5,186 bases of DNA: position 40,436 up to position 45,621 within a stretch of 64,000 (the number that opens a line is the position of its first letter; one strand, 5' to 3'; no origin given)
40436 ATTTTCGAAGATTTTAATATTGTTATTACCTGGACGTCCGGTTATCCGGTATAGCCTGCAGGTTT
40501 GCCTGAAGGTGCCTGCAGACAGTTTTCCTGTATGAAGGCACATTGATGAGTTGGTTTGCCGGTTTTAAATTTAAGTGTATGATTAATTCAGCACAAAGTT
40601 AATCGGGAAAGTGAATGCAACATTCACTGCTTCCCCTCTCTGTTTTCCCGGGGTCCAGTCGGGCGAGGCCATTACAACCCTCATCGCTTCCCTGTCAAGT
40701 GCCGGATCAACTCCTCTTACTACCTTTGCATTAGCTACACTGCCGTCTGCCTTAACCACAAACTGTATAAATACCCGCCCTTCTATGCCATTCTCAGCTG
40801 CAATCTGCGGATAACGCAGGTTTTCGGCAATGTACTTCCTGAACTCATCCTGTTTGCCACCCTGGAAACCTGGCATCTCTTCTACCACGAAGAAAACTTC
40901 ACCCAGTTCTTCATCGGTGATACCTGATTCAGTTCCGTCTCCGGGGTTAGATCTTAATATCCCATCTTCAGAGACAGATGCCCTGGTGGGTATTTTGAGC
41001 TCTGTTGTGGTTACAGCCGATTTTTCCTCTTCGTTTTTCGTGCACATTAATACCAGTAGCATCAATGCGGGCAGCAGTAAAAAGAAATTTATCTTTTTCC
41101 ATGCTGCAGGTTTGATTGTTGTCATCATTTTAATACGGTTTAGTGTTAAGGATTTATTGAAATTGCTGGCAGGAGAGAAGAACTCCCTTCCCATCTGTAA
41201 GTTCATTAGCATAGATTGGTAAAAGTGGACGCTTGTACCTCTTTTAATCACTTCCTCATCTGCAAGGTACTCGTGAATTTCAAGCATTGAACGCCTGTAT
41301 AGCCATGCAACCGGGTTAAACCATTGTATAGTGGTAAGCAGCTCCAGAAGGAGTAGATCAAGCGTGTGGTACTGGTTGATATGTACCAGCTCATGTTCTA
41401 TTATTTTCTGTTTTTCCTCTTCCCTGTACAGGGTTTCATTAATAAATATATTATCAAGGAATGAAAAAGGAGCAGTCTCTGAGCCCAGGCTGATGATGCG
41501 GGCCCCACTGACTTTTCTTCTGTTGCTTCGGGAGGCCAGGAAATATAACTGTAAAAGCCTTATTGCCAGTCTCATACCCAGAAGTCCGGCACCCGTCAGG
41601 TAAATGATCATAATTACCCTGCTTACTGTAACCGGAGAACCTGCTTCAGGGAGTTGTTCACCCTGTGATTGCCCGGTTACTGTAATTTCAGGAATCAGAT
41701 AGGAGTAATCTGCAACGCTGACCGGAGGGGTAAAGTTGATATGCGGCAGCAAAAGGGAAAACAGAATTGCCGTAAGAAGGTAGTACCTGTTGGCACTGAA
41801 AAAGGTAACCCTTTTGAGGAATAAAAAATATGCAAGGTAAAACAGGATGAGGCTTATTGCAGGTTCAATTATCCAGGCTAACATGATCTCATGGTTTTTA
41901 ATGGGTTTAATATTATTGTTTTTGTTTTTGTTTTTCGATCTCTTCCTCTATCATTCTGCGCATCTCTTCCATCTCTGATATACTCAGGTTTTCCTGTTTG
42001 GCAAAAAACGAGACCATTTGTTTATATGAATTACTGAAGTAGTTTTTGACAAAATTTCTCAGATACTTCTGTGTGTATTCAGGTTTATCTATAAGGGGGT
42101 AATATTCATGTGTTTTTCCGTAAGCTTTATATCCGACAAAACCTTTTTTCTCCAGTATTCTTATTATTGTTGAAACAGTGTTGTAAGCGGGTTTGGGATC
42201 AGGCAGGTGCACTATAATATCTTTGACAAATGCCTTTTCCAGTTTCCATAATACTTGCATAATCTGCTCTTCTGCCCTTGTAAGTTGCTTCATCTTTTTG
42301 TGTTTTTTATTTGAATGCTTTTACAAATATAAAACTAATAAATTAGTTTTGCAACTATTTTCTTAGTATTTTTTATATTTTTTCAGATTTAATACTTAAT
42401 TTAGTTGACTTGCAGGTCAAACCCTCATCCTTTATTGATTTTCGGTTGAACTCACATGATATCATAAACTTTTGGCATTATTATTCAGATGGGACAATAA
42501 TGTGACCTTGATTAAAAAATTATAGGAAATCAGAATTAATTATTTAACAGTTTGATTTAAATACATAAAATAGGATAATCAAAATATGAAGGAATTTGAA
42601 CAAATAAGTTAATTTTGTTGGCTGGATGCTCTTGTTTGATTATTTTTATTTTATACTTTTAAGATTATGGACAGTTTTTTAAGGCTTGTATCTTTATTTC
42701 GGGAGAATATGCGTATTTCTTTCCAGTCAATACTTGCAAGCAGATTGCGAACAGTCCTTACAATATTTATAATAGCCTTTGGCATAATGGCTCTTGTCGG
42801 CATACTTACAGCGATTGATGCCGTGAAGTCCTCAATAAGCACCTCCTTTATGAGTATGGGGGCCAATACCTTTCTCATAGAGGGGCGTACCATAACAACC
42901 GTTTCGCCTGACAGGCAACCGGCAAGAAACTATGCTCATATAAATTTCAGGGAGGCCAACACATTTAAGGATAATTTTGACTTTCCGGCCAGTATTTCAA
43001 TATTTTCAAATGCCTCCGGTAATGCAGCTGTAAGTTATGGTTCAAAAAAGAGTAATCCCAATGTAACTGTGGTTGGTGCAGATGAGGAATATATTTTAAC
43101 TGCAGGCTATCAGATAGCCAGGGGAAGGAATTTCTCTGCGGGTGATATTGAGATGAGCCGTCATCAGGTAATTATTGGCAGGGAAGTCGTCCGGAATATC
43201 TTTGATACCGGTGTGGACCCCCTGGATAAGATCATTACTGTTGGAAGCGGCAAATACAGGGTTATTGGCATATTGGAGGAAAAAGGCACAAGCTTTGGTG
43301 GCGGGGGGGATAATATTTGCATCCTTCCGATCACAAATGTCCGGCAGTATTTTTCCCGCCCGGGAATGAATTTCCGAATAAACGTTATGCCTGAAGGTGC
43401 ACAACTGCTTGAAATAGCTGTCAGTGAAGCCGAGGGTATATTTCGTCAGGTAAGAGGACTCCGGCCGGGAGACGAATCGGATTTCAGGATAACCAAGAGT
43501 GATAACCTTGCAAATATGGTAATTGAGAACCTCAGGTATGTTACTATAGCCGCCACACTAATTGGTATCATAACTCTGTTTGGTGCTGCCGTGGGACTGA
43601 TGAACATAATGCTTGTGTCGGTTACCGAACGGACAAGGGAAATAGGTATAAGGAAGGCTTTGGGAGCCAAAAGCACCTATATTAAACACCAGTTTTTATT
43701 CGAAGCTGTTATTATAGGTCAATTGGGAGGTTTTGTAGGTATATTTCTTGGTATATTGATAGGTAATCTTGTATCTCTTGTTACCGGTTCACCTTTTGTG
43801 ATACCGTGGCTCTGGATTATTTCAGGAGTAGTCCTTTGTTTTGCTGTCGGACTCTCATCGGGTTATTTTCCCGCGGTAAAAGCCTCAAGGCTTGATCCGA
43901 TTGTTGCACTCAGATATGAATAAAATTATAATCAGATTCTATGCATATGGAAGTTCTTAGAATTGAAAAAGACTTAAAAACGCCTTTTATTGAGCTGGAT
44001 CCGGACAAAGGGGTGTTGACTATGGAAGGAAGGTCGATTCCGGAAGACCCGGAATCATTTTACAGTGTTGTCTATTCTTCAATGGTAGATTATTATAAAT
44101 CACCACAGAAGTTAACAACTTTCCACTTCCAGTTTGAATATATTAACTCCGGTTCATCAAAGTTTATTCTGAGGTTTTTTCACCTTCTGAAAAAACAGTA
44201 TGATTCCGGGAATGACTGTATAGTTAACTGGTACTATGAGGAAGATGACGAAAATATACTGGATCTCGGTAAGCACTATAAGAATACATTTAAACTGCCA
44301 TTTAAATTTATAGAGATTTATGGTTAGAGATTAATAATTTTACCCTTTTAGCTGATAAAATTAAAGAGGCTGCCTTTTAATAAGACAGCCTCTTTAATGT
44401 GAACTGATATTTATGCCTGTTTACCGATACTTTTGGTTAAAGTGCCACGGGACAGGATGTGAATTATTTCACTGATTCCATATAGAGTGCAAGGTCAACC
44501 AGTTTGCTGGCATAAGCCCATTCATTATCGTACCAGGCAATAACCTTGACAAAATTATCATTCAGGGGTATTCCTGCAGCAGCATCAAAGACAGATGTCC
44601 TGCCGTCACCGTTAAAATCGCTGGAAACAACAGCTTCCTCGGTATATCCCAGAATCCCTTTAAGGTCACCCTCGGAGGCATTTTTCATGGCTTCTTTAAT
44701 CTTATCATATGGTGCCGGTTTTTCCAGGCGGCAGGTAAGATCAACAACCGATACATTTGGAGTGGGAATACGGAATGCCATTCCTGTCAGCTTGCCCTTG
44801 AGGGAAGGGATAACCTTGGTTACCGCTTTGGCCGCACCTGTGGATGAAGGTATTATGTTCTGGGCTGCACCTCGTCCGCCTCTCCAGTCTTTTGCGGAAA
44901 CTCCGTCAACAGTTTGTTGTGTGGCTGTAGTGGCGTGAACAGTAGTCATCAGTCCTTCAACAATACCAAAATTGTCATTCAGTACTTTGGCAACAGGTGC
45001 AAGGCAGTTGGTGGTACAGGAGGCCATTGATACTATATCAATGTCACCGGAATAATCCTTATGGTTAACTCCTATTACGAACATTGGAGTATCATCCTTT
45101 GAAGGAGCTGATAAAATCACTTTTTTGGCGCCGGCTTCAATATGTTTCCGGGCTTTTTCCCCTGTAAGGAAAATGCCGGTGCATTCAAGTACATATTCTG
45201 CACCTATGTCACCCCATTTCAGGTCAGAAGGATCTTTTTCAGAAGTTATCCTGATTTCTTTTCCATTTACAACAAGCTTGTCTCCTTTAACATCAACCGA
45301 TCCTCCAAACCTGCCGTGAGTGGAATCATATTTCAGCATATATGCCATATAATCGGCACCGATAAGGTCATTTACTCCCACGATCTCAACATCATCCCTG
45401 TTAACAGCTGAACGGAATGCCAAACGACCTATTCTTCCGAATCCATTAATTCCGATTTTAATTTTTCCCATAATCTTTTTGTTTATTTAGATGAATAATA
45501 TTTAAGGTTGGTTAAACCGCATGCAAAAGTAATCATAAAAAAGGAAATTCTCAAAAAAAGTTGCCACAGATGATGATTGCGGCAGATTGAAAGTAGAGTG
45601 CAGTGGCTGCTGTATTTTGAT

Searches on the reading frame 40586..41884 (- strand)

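Call 20: search_protein_families(library=ncbifam, proteins=[window:40586-41884:-], max_evalue=0.00001)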
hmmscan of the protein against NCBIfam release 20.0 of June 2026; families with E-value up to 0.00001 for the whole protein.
window:40586-41884:- (433 aa): 2 families
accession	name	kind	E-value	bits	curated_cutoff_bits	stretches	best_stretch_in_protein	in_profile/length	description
TIGR01352.1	tonB_Cterm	subfamily_domain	2.1e-12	47.2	27.1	1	357-432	2-75/76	TonB family protein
NF038079.1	TonB_sider_MxcH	equivalog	7.4e-07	27.6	925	1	356-432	10-85/792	TonB-dependent siderophore myxochelin receptor MxcH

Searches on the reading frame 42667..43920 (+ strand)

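Call 20: search_protein_families(library=ncbifam, proteins=[window:42667-43920:+], max_evalue=0.00001)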
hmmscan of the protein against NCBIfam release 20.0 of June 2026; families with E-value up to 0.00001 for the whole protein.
window:42667-43920:+ (418 aa): 7 families
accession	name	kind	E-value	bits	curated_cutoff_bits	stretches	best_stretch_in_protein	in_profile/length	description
NF007826.0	PRK10535.1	equivalog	1.1e-49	169.3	966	1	4-416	247-646/648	macrolide ABC transporter ATP-binding protein/permease MacB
TIGR03434.1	ADOP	subfamily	3.7e-33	114.6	622.3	1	127-418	521-803/803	ADOP family duplicated permease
NF038346.1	FtsX_actino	exception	2.1e-09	37.2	250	1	279-361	166-248/308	permease-like cell division protein FtsX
NF038347.1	FtsX_Gpos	exception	2.2e-08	33.8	225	1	289-361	164-236/296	permease-like cell division protein FtsX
TIGR02212.1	lolCE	equivalog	2.3e-06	26.8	362.45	0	307-366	280-339/411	lipoprotein-releasing ABC transporter permease subunit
TIGR00439.2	FtsX_Gneg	equivalog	2.9e-06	26.7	255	0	295-366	169-240/292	permease-like cell division protein FtsX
NF008357.0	PRK11146.1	exception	3.4e-06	26.1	439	0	306-371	282-348/414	lipoprotein-releasing ABC transporter permease subunit LolE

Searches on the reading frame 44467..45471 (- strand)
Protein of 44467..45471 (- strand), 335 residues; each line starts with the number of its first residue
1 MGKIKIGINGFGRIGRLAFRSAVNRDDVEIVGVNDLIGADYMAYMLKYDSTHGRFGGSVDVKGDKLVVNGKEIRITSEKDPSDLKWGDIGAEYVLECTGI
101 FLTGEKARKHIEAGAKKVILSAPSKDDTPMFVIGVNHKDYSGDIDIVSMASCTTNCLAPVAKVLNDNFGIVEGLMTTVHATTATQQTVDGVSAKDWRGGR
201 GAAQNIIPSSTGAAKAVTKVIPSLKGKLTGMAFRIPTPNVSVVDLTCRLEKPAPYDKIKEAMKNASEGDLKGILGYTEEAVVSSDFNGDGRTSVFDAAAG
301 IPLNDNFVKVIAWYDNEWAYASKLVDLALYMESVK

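Call 20: search_protein_families(library=ncbifam, proteins=[window:44467-45471:-], max_evalue=0.00001)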
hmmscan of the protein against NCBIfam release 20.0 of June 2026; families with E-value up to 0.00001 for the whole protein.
window:44467-45471:- (335 aa): 11 families
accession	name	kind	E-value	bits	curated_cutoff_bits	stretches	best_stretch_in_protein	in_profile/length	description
NF011954.0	PRK15425.1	equivalog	2.2e-168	559.4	662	1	4-329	3-327/331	glyceraldehyde-3-phosphate dehydrogenase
TIGR01534.1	GAPDH-I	equivalog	3.1e-133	444.1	367.2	1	5-326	1-330/330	type I glyceraldehyde-3-phosphate dehydrogenase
NF005830.0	PRK07729.1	equivalog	3.8e-122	407.5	546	1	3-331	2-330/343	glyceraldehyde-3-phosphate dehydrogenase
NF005641.0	PRK07403.1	equivalog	7.5e-112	373.8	616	1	4-328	2-329/337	type I glyceraldehyde-3-phosphate dehydrogenase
NF033735.1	G3PDH_Arsen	exception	2.1e-104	349.5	450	1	6-328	1-323/323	ArsJ-associated glyceraldehyde-3-phosphate dehydrogenase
NF006512.0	PRK08955.1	equivalog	2.9e-95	319.4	563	1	3-330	2-329/334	glyceraldehyde-3-phosphate dehydrogenase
NF010058.0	PRK13535.1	equivalog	4.7e-91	305.4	539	1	4-334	3-336/339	erythrose-4-phosphate dehydrogenase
TIGR01532.1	E4PD_g-proteo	equivalog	8.7e-90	301.3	530.55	1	6-326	2-325/325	erythrose-4-phosphate dehydrogenase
NF006139.0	PRK08289.1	equivalog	4e-78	263.1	431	1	8-334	133-472/480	glyceraldehyde-3-phosphate dehydrogenase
NF003251.0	PRK04207.1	equivalog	8e-09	35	185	1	3-265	2-245/343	type II glyceraldehyde-3-phosphate dehydrogenase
TIGR01546.1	GAPDH-II_archae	equivalog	6.1e-06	25.7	232.9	0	6-265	1-241/333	phosphorylating glyceraldehyde-3-phosphate dehydrogenase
